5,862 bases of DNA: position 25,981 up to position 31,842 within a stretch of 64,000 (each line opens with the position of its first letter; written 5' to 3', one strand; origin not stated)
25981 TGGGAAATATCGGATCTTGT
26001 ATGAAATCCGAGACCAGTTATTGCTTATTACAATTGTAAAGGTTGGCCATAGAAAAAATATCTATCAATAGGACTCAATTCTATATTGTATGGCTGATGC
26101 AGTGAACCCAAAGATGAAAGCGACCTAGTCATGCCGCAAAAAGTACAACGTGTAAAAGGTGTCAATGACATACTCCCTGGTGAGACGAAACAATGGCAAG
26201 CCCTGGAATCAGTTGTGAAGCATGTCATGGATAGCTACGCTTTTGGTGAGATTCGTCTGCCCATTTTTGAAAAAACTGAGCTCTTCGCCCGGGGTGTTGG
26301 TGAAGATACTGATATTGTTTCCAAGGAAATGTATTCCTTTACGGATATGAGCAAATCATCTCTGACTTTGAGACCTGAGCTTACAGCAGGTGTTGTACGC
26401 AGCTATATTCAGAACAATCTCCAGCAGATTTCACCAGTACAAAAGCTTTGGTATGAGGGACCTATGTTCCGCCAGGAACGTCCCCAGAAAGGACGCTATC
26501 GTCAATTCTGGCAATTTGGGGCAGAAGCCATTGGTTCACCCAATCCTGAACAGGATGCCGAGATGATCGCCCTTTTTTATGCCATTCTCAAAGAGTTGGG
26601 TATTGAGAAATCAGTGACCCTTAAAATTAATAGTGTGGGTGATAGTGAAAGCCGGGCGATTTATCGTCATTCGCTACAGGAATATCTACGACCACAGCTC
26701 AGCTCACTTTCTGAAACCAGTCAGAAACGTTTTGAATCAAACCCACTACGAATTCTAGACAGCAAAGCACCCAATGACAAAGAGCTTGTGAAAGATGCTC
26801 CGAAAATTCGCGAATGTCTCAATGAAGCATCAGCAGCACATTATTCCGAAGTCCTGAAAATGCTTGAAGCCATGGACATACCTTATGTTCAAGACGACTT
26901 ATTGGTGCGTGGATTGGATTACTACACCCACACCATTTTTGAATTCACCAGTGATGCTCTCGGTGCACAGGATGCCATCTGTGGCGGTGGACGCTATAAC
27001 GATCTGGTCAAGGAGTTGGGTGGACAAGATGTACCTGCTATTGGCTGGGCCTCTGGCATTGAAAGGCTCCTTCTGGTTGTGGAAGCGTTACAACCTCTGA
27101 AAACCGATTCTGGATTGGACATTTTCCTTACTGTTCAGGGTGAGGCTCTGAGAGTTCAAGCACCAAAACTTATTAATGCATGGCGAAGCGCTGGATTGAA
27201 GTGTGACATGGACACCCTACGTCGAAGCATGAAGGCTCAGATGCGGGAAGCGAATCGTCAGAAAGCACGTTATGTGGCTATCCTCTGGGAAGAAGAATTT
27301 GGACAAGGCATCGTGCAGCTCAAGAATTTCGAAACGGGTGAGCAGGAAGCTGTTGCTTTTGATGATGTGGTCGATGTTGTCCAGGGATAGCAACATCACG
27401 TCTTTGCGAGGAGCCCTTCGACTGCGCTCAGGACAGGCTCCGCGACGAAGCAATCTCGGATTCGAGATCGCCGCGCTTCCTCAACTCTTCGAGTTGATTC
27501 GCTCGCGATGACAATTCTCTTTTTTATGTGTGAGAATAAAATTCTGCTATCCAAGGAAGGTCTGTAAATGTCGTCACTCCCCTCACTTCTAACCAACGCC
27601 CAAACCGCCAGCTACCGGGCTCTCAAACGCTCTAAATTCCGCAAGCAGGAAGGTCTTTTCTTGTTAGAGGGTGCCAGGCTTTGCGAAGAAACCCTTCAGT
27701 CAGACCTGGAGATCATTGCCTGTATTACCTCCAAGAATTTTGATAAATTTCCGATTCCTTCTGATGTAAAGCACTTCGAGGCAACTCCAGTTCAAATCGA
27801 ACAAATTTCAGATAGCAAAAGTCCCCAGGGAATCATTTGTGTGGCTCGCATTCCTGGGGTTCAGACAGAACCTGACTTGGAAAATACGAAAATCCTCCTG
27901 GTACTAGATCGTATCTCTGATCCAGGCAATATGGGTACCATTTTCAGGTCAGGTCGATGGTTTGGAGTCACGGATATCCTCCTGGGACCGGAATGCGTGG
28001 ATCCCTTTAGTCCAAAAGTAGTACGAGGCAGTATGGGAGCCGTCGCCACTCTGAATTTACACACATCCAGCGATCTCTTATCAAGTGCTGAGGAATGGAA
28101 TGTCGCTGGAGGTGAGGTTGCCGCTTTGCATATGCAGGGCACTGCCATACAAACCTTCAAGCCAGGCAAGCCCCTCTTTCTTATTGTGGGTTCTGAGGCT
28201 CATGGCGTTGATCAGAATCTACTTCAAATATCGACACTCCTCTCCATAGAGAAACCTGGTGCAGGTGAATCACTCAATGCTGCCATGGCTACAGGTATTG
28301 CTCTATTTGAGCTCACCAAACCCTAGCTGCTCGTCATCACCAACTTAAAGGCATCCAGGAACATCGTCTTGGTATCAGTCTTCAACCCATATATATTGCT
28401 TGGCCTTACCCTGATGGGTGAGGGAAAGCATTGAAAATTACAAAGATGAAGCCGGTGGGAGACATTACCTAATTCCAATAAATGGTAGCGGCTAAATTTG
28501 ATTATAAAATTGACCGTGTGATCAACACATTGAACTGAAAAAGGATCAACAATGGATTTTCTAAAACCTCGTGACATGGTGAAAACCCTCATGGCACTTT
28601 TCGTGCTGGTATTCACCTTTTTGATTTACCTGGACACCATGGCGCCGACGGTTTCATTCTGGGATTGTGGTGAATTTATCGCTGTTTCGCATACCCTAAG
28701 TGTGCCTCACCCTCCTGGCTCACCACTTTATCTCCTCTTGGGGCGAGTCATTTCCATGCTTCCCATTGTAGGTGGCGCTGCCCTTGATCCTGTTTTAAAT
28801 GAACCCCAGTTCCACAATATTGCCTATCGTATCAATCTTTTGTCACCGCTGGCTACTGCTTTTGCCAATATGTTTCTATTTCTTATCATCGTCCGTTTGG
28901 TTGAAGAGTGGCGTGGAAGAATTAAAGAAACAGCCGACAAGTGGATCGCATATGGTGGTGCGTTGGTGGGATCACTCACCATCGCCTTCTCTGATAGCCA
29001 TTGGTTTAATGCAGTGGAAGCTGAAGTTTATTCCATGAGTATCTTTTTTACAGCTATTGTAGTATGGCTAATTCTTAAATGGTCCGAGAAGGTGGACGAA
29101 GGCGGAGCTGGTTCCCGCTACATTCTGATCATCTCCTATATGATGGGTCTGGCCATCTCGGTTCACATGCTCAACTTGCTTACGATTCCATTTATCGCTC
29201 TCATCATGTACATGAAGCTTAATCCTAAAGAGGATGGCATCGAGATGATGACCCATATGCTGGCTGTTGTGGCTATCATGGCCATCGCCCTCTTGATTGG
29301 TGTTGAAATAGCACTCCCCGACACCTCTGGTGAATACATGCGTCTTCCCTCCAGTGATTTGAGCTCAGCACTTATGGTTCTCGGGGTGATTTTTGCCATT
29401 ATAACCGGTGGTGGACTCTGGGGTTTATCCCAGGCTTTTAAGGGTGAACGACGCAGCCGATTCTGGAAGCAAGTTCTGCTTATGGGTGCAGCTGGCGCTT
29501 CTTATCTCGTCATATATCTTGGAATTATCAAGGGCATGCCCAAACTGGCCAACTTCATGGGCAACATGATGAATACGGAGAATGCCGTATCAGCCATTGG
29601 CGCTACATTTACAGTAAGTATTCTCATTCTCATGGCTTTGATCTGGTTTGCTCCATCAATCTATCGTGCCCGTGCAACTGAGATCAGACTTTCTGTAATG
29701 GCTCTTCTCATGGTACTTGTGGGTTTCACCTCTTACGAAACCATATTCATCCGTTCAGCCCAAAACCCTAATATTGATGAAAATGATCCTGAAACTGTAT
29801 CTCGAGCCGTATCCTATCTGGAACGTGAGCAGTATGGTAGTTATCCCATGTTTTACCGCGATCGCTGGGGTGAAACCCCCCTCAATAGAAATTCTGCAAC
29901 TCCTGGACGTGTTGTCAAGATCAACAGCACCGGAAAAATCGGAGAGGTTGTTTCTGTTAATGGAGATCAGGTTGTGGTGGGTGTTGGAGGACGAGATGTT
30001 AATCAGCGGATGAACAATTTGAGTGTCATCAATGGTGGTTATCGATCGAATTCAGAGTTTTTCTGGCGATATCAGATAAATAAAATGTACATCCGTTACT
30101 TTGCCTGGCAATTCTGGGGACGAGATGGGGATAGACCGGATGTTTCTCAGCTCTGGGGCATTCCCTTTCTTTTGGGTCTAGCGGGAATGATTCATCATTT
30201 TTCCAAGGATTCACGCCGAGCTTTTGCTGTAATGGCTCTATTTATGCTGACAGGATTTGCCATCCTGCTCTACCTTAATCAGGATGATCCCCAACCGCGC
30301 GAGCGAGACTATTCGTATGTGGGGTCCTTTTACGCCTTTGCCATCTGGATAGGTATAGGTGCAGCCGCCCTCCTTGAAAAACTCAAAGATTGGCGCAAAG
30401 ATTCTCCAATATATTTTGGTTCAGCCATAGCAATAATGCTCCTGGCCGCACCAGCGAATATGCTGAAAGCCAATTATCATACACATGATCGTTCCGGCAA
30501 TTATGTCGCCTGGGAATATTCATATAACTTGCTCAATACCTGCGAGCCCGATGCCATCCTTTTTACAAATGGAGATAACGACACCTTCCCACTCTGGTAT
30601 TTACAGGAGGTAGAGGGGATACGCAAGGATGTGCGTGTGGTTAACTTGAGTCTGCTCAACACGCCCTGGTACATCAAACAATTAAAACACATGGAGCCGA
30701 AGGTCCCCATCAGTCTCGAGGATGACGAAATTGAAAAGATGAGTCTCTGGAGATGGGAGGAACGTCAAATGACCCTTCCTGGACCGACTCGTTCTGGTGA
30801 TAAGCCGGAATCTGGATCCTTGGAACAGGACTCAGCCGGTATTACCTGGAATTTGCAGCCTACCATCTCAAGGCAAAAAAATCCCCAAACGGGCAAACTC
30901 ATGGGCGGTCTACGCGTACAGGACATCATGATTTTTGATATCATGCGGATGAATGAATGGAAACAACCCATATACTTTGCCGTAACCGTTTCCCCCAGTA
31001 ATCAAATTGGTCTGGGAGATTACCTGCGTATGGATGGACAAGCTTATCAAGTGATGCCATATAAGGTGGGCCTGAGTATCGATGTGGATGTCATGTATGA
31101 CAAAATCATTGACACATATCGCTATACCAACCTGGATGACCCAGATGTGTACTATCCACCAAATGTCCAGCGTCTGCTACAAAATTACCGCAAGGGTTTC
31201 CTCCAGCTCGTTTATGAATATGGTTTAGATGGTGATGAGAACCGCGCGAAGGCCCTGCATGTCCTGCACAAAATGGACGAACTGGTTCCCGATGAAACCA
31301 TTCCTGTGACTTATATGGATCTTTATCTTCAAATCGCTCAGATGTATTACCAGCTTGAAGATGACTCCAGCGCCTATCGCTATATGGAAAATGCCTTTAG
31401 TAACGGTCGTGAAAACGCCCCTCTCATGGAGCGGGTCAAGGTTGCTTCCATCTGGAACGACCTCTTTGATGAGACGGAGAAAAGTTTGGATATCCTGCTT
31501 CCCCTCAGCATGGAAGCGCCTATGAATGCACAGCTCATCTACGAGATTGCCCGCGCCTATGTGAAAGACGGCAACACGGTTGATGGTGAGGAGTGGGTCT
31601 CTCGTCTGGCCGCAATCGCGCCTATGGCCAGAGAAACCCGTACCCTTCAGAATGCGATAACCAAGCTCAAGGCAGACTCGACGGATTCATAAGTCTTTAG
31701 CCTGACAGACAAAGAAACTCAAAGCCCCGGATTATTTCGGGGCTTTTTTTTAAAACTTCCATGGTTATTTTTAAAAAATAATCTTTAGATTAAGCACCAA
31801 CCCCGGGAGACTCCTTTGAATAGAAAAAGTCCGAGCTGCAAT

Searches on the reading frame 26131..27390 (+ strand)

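Call 56: search_protein_families(library=pfam, proteins=[window:26131-27390:+], max_evalue=0.00001)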
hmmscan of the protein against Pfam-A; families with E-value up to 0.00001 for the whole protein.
window:26131-27390:+ (419 aa): 3 families
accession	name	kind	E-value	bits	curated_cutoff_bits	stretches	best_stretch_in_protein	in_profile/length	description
PF13393.11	tRNA-synt_His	-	1.5e-43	149.7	25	1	10-313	1-308/308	Histidyl-tRNA synthetase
PF00587.30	tRNA-synt_2b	-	5.3e-15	56.4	29.3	1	68-317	1-175/179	tRNA synthetase class II core domain (G, H, P, S and T)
PF03129.25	HGTP_anticodon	-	5.6e-12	46.1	21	1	338-418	9-92/94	Anticodon binding domain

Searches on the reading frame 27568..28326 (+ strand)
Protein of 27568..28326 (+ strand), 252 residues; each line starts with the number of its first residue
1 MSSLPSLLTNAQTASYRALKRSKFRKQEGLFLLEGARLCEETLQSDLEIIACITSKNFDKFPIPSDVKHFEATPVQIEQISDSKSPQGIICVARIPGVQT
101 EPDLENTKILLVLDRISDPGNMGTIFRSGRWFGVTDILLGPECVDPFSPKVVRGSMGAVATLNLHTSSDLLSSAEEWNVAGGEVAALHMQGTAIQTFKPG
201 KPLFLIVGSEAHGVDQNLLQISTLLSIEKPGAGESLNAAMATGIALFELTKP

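Call 56: search_protein_families(library=pfam, proteins=[window:27568-28326:+], max_evalue=0.00001)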
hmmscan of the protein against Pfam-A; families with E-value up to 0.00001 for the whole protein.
window:27568-28326:+ (252 aa): 2 families
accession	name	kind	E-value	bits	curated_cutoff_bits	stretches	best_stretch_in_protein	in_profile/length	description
PF00588.24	SpoU_methylase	-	1.2e-29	103.7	29.7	1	109-247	2-142/142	SpoU rRNA Methylase family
PF22435.1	MRM3-like_sub_bind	-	8.9e-12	45.7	27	1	14-90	5-83/84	MRM3-like substrate binding domain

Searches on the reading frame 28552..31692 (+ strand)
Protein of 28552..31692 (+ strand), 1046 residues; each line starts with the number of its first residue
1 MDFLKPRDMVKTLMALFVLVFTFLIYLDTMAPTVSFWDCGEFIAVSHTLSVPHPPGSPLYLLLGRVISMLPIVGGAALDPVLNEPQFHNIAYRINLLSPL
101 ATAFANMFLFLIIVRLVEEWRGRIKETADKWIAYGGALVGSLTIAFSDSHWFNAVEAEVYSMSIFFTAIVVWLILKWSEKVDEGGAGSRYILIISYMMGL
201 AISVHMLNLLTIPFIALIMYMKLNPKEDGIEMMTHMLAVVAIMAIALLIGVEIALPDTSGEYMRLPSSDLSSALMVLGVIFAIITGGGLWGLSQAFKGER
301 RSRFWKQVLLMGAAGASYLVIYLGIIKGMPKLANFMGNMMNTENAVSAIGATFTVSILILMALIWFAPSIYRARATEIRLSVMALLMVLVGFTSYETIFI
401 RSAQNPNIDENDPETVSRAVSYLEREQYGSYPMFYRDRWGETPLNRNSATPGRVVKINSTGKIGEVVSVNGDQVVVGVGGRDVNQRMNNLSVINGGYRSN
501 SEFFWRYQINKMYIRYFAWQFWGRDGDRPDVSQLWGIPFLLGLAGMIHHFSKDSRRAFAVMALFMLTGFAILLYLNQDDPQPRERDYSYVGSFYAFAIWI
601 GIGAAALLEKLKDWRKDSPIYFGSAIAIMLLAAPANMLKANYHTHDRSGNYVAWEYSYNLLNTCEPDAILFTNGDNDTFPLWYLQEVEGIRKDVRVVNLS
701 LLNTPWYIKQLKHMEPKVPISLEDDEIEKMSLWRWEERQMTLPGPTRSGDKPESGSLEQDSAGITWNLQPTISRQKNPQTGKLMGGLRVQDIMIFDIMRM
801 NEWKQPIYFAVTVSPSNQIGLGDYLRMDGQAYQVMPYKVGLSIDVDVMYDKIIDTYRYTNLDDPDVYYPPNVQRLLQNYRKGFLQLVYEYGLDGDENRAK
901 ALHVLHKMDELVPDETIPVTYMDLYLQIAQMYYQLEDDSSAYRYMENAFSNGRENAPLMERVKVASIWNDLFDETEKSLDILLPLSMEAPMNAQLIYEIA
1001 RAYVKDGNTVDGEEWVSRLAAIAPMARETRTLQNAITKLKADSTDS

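Call 56: search_protein_families(library=pfam, proteins=[window:28552-31692:+], max_evalue=0.00001)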
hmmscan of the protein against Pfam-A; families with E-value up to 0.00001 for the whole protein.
window:28552-31692:+ (1046 aa): 1 family
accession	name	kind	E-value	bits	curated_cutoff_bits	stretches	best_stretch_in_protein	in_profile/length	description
PF11028.14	TMEM260-like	-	4.8e-57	193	24.2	1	38-225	1-175/179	Protein O-mannosyl-transferase TMEM260-like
